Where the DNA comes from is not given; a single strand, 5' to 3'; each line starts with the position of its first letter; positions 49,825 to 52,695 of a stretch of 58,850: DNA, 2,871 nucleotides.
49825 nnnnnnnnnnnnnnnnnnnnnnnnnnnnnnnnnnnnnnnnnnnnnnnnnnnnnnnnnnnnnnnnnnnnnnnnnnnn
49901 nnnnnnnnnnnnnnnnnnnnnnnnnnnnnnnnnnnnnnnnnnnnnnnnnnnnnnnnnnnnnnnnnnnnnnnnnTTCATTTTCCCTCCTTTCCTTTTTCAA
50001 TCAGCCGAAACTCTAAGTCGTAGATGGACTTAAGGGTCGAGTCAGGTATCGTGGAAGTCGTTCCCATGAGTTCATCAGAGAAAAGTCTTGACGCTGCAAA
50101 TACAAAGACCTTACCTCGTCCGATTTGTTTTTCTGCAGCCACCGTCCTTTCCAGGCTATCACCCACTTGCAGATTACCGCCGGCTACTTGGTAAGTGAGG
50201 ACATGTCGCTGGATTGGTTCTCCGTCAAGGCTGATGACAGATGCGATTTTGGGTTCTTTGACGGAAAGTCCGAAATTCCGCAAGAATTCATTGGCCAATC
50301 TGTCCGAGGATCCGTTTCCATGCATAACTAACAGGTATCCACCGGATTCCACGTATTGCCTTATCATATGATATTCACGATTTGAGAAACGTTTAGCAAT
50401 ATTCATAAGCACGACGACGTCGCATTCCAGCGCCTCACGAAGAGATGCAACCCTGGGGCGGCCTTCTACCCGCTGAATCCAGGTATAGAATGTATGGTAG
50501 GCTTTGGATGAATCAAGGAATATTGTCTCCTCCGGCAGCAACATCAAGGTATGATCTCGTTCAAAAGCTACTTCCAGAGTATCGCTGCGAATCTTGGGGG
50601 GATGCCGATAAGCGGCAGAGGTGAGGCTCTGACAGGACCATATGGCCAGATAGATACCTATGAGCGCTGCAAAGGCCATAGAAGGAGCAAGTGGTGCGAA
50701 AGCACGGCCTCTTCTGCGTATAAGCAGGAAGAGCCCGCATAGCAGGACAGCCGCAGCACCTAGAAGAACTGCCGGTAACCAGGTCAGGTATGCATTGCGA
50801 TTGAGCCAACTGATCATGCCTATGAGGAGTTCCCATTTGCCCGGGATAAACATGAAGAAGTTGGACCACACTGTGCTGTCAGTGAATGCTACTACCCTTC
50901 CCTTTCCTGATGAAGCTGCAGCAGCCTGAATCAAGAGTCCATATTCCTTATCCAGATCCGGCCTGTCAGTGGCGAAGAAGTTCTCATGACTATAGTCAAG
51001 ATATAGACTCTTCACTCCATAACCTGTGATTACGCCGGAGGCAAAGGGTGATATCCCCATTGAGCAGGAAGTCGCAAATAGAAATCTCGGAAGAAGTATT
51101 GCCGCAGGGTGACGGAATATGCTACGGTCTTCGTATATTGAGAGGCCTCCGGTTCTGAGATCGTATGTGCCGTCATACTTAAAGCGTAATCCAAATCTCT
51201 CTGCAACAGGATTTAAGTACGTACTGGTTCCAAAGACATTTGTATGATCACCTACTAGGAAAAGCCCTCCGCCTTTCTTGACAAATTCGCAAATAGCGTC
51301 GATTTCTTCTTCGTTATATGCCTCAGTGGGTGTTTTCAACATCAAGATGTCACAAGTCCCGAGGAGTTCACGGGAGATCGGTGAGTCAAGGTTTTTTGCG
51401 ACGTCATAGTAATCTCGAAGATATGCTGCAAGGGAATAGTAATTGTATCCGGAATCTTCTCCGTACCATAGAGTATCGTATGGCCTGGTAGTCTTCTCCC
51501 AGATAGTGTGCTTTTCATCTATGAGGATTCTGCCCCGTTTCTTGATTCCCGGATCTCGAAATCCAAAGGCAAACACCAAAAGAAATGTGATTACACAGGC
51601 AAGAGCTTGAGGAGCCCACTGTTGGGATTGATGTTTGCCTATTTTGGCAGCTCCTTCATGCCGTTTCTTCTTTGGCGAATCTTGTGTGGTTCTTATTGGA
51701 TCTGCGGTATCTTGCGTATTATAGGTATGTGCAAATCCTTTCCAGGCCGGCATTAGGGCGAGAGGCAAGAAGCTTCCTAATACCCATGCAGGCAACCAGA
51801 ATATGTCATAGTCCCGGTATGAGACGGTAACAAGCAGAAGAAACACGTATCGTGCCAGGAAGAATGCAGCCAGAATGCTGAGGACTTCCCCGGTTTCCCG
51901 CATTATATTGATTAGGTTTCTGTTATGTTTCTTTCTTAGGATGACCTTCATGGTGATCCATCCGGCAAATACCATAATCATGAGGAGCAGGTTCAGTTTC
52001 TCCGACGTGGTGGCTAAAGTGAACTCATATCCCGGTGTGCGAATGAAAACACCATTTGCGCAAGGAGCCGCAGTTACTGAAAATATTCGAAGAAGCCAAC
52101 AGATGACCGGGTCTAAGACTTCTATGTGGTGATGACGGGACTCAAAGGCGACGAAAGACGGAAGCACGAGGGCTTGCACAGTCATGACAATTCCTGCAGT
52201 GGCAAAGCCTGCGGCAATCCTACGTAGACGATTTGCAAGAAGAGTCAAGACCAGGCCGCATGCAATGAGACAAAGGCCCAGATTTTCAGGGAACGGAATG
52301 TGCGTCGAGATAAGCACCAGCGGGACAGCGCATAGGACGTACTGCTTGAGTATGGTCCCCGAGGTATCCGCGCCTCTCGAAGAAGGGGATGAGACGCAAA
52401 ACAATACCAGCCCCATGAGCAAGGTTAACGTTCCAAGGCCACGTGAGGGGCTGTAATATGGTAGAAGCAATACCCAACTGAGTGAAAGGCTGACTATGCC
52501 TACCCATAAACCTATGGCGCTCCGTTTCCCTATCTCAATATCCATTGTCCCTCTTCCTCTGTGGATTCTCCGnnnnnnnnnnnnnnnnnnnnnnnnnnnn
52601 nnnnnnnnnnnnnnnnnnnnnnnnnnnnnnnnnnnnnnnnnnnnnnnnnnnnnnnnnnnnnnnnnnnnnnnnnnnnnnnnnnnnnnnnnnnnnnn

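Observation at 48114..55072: Self-contained three-gene envelope operon with no described counterpart: two giant paralogous membrane proteins plus a Thr-Cys-ladder/beta-propeller exoprotein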

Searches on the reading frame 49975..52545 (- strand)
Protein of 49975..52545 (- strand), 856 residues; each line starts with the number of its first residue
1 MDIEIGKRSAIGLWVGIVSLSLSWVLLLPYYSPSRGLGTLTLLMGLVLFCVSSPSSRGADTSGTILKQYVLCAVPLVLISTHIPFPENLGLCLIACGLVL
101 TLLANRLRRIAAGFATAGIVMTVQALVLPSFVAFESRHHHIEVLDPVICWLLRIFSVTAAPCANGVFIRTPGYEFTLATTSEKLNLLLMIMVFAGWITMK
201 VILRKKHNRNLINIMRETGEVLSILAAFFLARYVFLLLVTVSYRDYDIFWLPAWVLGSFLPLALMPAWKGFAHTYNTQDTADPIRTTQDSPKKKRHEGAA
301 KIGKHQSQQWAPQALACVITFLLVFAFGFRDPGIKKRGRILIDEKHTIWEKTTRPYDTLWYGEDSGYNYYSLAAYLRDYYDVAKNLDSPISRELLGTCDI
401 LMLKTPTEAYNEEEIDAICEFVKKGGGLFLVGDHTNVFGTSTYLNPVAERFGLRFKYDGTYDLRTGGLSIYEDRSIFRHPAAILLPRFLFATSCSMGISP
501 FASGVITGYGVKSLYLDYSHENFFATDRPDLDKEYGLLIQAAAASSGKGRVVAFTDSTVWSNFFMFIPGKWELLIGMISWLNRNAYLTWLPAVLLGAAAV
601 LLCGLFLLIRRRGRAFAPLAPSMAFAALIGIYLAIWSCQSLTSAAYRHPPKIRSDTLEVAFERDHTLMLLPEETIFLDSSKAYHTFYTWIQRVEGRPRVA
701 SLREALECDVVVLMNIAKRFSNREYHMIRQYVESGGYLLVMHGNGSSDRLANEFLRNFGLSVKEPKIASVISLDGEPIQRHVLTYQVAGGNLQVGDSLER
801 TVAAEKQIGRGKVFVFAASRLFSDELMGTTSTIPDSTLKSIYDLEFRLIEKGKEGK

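Call 3: search_protein_families(library=pfam, proteins=[window:49975-52545:-], max_evalue=1)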
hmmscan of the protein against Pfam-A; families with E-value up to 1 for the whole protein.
window:49975-52545:- (856 aa): 6 families
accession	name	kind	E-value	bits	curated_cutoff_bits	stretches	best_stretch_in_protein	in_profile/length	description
PF09822.16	ABC_transp_aux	-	2.8e-15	56.8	34.7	2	362-462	11-121/288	ABC-type uncharacterized transport system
PF23355.1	IFT52_GIFT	-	7.2e-14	51.9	27.2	2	707-764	45-105/246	IFT52 GIFT domain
PF14258.12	DUF4350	-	4.4e-12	47.1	30.4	2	399-564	39-167/181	Domain of unknown function (DUF4350)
PF24157.1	DUF7408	-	0.0016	18.9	27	1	703-816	33-152/174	Domain of unknown function (DUF7408)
PF06283.17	ThuA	-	0.0061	17.3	33.4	0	707-758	50-101/209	Trehalose utilisation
PF13709.12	DUF4159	-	0.15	12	25.9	0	719-743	64-88/202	Domain of unknown function (DUF4159)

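Call 4: search_protein_families(library=ncbifam, proteins=[window:49975-52545:-], max_evalue=1)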
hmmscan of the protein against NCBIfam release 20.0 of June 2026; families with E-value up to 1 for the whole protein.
window:49975-52545:- (856 aa): 1 family
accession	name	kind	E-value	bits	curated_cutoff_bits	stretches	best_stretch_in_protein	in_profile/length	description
TIGR03521.1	GldG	equivalog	0.00021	20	389.85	1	367-438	198-275/552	gliding motility-associated ABC transporter substrate-binding protein GldG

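Call 21: find_homologous_proteins(query=window:49975-52545:-, max_evalue=0.001)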
Query window:49975-52545:- (856 aa): 206 proteins with E <= 0.001 among 8000 candidates; the best 120 are listed.
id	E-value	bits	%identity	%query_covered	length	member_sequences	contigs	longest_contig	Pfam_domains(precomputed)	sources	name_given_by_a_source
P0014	0.0e+0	1945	99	100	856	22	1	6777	PF14258.13,PF09822.17,PF23355.2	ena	-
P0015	0.0e+0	1571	79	100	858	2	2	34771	PF14258.13,PF09822.17,PF23355.2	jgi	jgi:hypothetical protein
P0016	0.0e+0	1375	71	99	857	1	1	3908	PF14258.13,PF09822.17,PF23355.2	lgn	-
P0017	1.7e-275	935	52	98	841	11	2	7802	PF14258.13,PF09822.17,PF23355.2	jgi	-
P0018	4.7e-274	930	52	98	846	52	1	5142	PF14258.13,PF09822.17,PF23355.2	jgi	-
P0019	4.3e-270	917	52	98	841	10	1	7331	PF14258.13,PF09822.17,PF23355.2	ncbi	-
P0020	5.7e-270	916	51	98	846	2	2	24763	PF14258.13,PF09822.17,PF23355.2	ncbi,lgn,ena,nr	ncbi:MAG: hypothetical protein KA063_03335 [Firmicutes bacterium]|nr:hypothetical protein [Bacillota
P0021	2.9e-268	911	51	98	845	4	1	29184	PF14258.13,PF09822.17,PF23355.2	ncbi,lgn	-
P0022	2.1e-263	895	51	98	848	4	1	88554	PF14258.13,PF09822.17,PF23355.2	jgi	jgi:hypothetical protein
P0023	8.0e-255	866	49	98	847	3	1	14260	PF14258.13,PF09822.17,PF23355.2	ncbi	-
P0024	1.1e-208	714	60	63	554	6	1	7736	PF14258.13,PF09822.17,PF23355.2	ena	-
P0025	5.7e-154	533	37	98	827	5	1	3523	PF14258.13,PF09822.17,PF23355.2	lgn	-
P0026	2.0e-152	527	38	100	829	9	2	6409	PF14258.13,PF09822.17,PF23355.2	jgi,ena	-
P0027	4.5e-151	523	37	98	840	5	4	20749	PF14258.13,PF09822.17,PF23355.2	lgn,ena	-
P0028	3.8e-150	520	37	98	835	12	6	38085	PF14258.13,PF09822.17,PF23355.2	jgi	jgi:hypothetical protein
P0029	9.6e-150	519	36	98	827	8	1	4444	PF14258.13,PF09822.17,PF23355.2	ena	-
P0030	3.0e-149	517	36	99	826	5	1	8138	PF14258.13,PF06283.18,PF09822.17,PF23355.2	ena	-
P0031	4.6e-149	516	39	90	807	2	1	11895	PF09960.15,PF14258.13,PF06283.18,PF09822.17,PF23355.2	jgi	jgi:hypothetical protein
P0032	2.6e-146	507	37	92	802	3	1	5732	PF14258.13,PF09822.17,PF23355.2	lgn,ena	-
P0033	1.4e-145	505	37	98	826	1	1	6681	PF14258.13,PF27016.1,PF09822.17,PF23355.2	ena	-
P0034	1.8e-145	504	36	98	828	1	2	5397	PF14258.13,PF09822.17,PF23355.2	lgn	-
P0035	6.3e-142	493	36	98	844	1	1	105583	PF14258.13,PF27016.1,PF06283.18,PF09822.17,PF23355.2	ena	-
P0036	8.7e-142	492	36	98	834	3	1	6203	PF14258.13,PF09822.17,PF23355.2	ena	-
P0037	1.8e-141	491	35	98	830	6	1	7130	PF14258.13,PF06283.18,PF09822.17,PF23355.2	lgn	-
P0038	1.0e-139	485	37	98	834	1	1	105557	PF09960.15,PF14258.13,PF09822.17,PF23355.2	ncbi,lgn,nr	ncbi:MAG: hypothetical protein JXA46_03820 [Dehalococcoidales bacterium]|nr:hypothetical protein [De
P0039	1.6e-139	485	36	98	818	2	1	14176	PF14258.13,PF09822.17,PF23355.2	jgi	-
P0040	2.0e-139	484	37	97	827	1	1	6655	PF14258.13,PF24157.2,PF09822.17,PF23355.2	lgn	-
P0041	2.8e-137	477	36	99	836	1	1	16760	PF14258.13,PF09822.17,PF23355.2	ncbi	ncbi:Gldg family protein [Chloroflexota bacterium]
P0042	3.1e-137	477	36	87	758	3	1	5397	PF14258.13,PF23090.2,PF09822.17,PF23355.2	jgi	-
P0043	5.2e-137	476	35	98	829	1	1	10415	PF14258.13,PF06283.18,PF09822.17,PF23355.2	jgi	jgi:hypothetical protein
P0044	1.1e-136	475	36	98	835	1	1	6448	PF14258.13,PF09822.17,PF23355.2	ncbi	-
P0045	8.4e-136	472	34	97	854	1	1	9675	PF14258.13,PF23090.2,PF09822.17,PF23355.2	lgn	-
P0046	2.7e-135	471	34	98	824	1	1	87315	PF14258.13,PF09822.17,PF23355.2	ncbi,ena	-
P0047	7.0e-135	469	37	89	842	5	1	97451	PF14258.13,PF09822.17,PF23355.2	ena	-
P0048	1.5e-134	468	35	98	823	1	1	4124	PF09960.15,PF14258.13,PF27016.1,PF09822.17,PF23355.2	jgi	jgi:hypothetical protein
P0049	5.6e-134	466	34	98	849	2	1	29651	PF14258.13,PF09822.17,PF23355.2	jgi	jgi:hypothetical protein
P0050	2.6e-133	464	35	97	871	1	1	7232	PF14258.13,PF09822.17,PF23355.2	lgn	-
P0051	6.2e-133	463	35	90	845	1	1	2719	PF14258.13,PF09822.17,PF23355.2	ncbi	-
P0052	1.6e-130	455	35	98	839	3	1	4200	PF14258.13,PF09822.17,PF23355.2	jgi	jgi:hypothetical protein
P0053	1.9e-130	455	34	98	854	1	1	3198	PF14258.13,PF23090.2,PF09822.17,PF23355.2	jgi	-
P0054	3.1e-130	454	34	98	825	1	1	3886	PF14258.13,PF09822.17,PF23355.2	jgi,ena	-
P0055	5.8e-130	453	34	98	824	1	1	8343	PF14258.13,PF09822.17,PF23355.2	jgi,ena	-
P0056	7.7e-130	453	34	98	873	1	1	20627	PF14258.13,PF09822.17,PF23355.2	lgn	-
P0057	1.6e-129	452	35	97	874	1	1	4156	PF14258.13,PF09822.17,PF23355.2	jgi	jgi:hypothetical protein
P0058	2.3e-129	451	34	98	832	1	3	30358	PF14258.13,PF09822.17,PF23355.2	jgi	jgi:hypothetical protein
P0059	2.5e-129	451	31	99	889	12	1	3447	PF14258.13,PF09822.17,PF23355.2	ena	-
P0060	4.1e-129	450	34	98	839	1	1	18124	PF14258.13,PF09822.17,PF23355.2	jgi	jgi:hypothetical protein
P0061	7.7e-129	449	34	98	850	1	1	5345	PF14258.13,PF09822.17,PF23355.2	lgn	-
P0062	9.1e-129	449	43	64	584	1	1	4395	PF14258.13,PF27016.1,PF09822.17,PF23355.2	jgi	jgi:hypothetical protein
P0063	1.9e-128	448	35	88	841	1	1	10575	PF14258.13,PF09822.17,PF23355.2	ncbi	-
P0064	1.9e-128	448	36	85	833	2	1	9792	PF14258.13,PF09822.17,PF23355.2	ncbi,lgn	-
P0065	3.4e-128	447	36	85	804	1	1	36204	PF14258.13,PF09822.17,PF23355.2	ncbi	ncbi:MAG: DUF4350 domain-containing protein [bacterium]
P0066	4.7e-128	447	42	63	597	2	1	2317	PF09960.15,PF14258.13,PF09822.17,PF23355.2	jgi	-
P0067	4.7e-128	447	36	92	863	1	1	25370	PF14258.13,PF09822.17,PF23355.2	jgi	-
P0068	7.2e-128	446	34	98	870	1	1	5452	PF14258.13,PF09822.17,PF23355.2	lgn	-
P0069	1.0e-127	446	34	98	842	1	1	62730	PF14258.13,PF09822.17,PF23355.2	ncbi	-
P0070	1.3e-127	445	34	99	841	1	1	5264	PF14258.13,PF09822.17,PF23355.2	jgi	jgi:hypothetical protein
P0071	2.1e-127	445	34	98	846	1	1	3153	PF14258.13,PF09822.17,PF23355.2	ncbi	-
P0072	3.6e-127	444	34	86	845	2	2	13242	PF14258.13,PF09822.17,PF23355.2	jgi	jgi:hypothetical protein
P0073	5.8e-127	443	36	88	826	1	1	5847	PF14258.13,PF09822.17,PF23355.2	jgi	jgi:hypothetical protein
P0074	1.1e-126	442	34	98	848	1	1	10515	PF14258.13,PF09822.17,PF23355.2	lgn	-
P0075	1.3e-126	442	33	98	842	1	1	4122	PF14258.13,PF09822.17,PF23355.2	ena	-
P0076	1.5e-126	442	34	99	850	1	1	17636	PF08351.19,PF14258.13,PF09822.17,PF23355.2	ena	-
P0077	1.8e-126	442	36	92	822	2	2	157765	PF14258.13,PF09822.17,PF23355.2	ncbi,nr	ncbi:MAG TPA: hypothetical protein P5186_01305 [Candidatus Paceibacterota bacterium]|nr:hypothetical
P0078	2.1e-126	441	37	87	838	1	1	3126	PF14258.13,PF09822.17,PF23355.2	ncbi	-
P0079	2.6e-126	441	38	86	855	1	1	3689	PF14258.13,PF09822.17,PF23355.2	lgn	-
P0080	3.9e-126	440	32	96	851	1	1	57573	PF14258.13,PF09822.17,PF23355.2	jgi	jgi:hypothetical protein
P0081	4.2e-126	440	37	88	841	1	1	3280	PF14258.13,PF09822.17,PF23355.2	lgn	-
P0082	5.2e-126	440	34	99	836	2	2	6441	PF14258.13,PF09822.17,PF23355.2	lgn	-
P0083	7.0e-126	440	34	98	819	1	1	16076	PF14258.13,PF09822.17,PF23355.2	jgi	jgi:hypothetical protein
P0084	8.8e-126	439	34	98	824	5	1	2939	PF14258.13,PF09822.17,PF23355.2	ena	-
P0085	9.6e-126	439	34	98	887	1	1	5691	PF14258.13,PF09822.17,PF23355.2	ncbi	-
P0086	1.2e-125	439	34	98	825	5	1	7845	PF14258.13,PF09822.17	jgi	-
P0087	1.5e-125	439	35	98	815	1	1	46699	PF14258.13,PF09822.17,PF23355.2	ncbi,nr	ncbi:MAG: hypothetical protein QME66_03125 [Candidatus Eisenbacteria bacterium]|nr:hypothetical prot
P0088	1.8e-125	438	34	99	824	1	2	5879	PF14258.13,PF09822.17,PF23355.2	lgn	-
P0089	2.9e-125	438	34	98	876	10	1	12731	PF14258.13,PF09822.17,PF23355.2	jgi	jgi:hypothetical protein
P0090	3.1e-125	438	35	84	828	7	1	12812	PF14258.13,PF09822.17,PF23355.2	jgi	-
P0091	3.5e-125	437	35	92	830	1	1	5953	PF14258.13,PF09822.17,PF23355.2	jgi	jgi:hypothetical protein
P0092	4.0e-125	437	34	98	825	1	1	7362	PF14258.13,PF09822.17,PF23355.2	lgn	-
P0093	5.3e-125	437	36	92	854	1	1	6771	PF14258.13,PF09822.17,PF23355.2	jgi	-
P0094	6.9e-125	436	33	99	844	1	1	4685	PF14258.13,PF09822.17,PF23355.2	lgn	-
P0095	9.0e-125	436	35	99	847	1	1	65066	PF14258.13,PF09822.17,PF23355.2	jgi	jgi:hypothetical protein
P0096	1.4e-124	435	34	98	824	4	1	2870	PF14258.13,PF09822.17,PF23355.2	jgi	jgi:hypothetical protein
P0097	1.5e-124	435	34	98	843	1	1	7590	PF14258.13,PF09822.17,PF23355.2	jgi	jgi:hypothetical protein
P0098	1.7e-124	435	30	97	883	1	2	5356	PF14258.13,PF09822.17,PF23355.2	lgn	-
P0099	1.8e-124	435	40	74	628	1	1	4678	PF14258.13,PF09822.17,PF23355.2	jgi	-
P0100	1.9e-124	435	34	99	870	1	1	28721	PF14258.13,PF09822.17,PF23355.2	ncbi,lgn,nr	ncbi:MAG TPA: DUF4350 domain-containing protein [Candidatus Limnocylindria bacterium]|nr:DUF4350 dom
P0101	4.9e-124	434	34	98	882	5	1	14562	PF14258.13,PF09822.17,PF23355.2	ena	-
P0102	9.8e-124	433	35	98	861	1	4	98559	PF14258.13,PF09822.17,PF23355.2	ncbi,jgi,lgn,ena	-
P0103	1.0e-123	432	36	92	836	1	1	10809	PF14258.13,PF09822.17,PF23355.2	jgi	jgi:hypothetical protein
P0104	1.4e-123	432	34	92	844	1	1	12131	PF14258.13,PF09822.17,PF23355.2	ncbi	-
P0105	1.7e-123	432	36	89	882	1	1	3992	PF14258.13,PF09822.17,PF23355.2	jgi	jgi:hypothetical protein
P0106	2.8e-123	431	33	98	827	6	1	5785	PF14258.13,PF03345.21,PF09822.17,PF23355.2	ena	-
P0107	6.9e-123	430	32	98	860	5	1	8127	PF14258.13,PF09822.17,PF23355.2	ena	-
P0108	8.1e-123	430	36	89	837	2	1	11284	PF14258.13,PF09822.17,PF23355.2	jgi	jgi:hypothetical protein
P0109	1.1e-122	429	30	99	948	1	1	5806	PF14258.13,PF09822.17,PF23355.2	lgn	-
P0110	2.0e-122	428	35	92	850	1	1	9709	PF14258.13,PF09822.17,PF23355.2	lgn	-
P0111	3.6e-122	427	37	76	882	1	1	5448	PF14258.13,PF09822.17,PF23355.2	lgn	-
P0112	4.1e-122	427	39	59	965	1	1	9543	PF14258.13,PF09822.17,PF23355.2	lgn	-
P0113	5.4e-122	427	35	93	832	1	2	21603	PF14258.13,PF09822.17,PF23355.2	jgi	jgi:hypothetical protein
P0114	5.7e-122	427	30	99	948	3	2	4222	PF14258.13,PF09822.17,PF23355.2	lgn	-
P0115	5.9e-122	427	33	98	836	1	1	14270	PF14258.13,PF09822.17,PF23355.2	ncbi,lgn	-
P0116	6.0e-122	427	33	97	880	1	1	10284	PF14258.13,PF09822.17,PF23355.2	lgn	-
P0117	1.0e-121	426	33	98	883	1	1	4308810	PF14258.13,PF09822.17,PF23355.2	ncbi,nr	ncbi:MAG: hypothetical protein JSW58_05605 [Candidatus Latescibacterota bacterium]|nr:MAG: hypotheti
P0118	1.1e-121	426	35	88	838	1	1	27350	PF14258.13,PF09822.17,PF23355.2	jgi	jgi:hypothetical protein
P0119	1.1e-121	426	33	98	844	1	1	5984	PF14258.13,PF09822.17,PF23355.2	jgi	-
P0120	1.3e-121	426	34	86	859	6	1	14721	PF14258.13,PF09822.17,PF23355.2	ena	-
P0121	1.8e-121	425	34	98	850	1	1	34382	PF14258.13,PF09822.17,PF23355.2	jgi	jgi:hypothetical protein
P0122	3.8e-121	424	34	98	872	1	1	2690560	PF14258.13,PF09822.17,PF23355.2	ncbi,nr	ncbi:MAG: hypothetical protein JSW03_09750 [Candidatus Eiseniibacteriota bacterium]|nr:MAG: hypothet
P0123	4.7e-121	424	35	95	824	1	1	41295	PF14258.13,PF09822.17,PF23355.2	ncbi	-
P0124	6.0e-121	423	33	98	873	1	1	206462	PF14258.13,PF09822.17,PF23355.2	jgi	jgi:hypothetical protein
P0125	6.4e-121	423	32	98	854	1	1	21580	PF09960.15,PF14258.13,PF09822.17,PF23355.2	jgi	jgi:hypothetical protein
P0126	6.7e-121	423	32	98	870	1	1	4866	PF14258.13,PF09822.17,PF23355.2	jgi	jgi:hypothetical protein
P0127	1.1e-120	423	34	88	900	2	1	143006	PF14258.13,PF09822.17,PF23355.2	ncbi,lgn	-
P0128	1.5e-120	422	38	76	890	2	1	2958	PF14258.13,PF09822.17,PF23355.2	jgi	jgi:hypothetical protein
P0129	2.4e-120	421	36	90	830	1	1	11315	PF14258.13,PF09822.17,PF23355.2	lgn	-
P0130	3.8e-120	421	34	88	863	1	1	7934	PF14258.13,PF09822.17,PF23355.2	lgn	-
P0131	4.0e-120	421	35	87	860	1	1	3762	PF14258.13,PF09822.17,PF23355.2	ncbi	-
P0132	4.0e-120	421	33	91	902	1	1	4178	PF14258.13,PF09822.17,PF23355.2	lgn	-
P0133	4.0e-120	421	32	98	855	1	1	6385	PF14258.13,PF23090.2,PF09822.17,PF23355.2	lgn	-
